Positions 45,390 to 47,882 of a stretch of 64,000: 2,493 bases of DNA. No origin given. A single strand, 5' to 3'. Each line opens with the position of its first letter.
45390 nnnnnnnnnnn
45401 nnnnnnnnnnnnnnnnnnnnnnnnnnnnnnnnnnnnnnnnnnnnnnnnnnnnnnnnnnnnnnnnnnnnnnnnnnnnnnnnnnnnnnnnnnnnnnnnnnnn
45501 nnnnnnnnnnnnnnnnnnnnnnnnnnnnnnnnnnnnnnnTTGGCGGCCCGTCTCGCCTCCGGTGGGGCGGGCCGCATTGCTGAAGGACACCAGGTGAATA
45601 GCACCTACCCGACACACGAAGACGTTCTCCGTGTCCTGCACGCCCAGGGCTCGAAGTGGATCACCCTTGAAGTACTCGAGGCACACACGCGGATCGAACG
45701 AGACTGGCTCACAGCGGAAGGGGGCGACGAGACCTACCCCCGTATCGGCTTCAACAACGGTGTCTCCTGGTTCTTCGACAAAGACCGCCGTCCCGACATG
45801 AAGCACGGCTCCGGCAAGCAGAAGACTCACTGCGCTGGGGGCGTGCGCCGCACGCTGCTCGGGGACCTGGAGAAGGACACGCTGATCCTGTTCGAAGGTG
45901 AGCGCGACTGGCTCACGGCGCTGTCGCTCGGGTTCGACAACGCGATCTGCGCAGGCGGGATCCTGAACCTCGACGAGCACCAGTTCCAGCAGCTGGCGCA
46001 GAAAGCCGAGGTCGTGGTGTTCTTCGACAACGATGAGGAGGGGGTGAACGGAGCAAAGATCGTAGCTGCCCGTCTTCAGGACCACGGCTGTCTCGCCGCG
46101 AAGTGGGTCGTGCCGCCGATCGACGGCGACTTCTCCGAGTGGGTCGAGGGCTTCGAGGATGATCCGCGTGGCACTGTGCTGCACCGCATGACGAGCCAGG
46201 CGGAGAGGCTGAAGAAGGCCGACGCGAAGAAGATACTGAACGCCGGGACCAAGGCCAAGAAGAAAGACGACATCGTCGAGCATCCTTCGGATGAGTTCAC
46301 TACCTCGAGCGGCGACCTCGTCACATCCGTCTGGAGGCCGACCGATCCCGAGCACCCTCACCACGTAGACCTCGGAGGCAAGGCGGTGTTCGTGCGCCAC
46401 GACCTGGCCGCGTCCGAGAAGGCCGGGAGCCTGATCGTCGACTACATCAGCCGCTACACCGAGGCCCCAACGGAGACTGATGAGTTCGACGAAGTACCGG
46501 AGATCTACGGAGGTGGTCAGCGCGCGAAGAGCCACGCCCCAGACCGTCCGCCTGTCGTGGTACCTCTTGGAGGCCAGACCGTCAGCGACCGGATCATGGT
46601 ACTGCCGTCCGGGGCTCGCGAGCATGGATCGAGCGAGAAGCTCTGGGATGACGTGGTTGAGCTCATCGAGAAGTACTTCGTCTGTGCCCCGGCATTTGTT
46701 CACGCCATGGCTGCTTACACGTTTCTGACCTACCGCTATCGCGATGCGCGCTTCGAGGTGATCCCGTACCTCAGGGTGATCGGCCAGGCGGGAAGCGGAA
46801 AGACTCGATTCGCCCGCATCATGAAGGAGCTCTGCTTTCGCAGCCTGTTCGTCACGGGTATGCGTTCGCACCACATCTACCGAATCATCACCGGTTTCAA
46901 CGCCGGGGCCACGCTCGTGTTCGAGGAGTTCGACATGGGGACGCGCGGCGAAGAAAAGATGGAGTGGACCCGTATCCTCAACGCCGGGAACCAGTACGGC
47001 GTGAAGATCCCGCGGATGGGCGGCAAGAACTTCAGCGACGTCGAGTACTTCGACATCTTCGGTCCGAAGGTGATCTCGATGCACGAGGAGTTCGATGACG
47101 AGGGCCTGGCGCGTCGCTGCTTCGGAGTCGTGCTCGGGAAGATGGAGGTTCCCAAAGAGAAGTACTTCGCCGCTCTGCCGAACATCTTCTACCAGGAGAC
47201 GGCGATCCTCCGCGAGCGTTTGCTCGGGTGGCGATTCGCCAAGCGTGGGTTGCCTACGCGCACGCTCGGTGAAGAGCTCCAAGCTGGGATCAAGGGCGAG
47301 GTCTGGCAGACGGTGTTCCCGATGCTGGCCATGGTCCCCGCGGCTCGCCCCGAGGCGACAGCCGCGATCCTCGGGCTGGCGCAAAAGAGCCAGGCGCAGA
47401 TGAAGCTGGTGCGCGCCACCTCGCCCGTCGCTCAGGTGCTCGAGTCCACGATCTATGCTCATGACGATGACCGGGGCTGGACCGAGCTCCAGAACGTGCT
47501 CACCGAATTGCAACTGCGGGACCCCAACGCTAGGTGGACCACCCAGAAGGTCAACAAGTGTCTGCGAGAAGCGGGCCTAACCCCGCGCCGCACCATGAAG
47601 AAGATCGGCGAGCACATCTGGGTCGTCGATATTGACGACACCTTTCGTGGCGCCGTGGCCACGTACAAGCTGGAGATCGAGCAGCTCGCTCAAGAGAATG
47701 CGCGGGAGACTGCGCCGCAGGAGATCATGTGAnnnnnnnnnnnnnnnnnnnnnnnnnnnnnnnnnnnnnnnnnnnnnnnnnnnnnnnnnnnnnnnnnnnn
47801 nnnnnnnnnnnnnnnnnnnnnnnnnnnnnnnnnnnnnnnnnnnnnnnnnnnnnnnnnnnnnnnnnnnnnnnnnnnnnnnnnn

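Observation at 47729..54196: Cluster of translation-rescue and RNA-end-healing genes: Rnl2-like ligase, ArfB-like factor, MazG, P-loop kinase, HAD phosphatase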

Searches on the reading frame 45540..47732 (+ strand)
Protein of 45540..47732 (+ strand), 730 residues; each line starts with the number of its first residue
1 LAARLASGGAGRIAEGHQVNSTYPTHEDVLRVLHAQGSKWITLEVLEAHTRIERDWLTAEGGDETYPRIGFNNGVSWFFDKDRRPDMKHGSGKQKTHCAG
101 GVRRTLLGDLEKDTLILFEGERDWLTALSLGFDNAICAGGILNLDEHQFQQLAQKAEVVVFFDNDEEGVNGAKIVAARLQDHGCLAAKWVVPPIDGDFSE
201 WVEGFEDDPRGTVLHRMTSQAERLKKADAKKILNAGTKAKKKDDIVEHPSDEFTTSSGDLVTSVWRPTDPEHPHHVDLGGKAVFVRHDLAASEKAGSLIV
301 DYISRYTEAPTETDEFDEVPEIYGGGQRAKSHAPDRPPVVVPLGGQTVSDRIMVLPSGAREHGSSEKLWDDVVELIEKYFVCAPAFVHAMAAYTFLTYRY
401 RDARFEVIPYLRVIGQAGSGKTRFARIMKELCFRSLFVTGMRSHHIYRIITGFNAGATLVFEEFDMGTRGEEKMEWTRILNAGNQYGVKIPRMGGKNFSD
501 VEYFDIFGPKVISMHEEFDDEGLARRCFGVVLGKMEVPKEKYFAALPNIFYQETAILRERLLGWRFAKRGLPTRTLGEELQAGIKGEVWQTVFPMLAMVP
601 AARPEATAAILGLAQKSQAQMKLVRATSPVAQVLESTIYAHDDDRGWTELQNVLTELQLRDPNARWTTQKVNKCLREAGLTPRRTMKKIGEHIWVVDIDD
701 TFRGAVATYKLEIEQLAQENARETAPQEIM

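Call 3: search_protein_families(library=pfam, proteins=[window:45540-47732:+], max_evalue=0.01)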
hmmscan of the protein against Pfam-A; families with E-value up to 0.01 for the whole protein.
window:45540-47732:+ (730 aa): 4 families
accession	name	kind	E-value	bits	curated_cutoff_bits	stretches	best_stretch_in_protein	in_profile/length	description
PF13155.12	Toprim_2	-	3.5e-11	43.7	22.1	1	116-189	1-76/88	Toprim-like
PF13662.12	Toprim_4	-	6.2e-06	26.8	25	1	114-183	2-78/85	Toprim domain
PF13362.12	Toprim_3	-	0.00043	21.1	27.2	1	124-198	8-85/95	Toprim domain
PF01751.28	Toprim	-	0.00092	19.8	23.1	1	114-176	1-77/96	Toprim domain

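Call 4: search_protein_families(library=phrogs, proteins=[window:45540-47732:+], max_evalue=0.001)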
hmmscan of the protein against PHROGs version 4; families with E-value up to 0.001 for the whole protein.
window:45540-47732:+ (730 aa): 4 families
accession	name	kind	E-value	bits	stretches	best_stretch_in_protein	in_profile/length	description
phrog_239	-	DNA, RNA and nucleotide metabolism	1.4e-09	38.5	1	111-203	192-297/801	DNA primase/helicase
phrog_6088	-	DNA, RNA and nucleotide metabolism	6.3e-09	35.8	1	106-248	181-310/772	DNA primase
phrog_47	-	DNA, RNA and nucleotide metabolism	4.2e-08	33.2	1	110-240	230-360/947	DNA primase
phrog_1139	-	DNA, RNA and nucleotide metabolism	0.00043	19.4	0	79-251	140-311/895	DNA primase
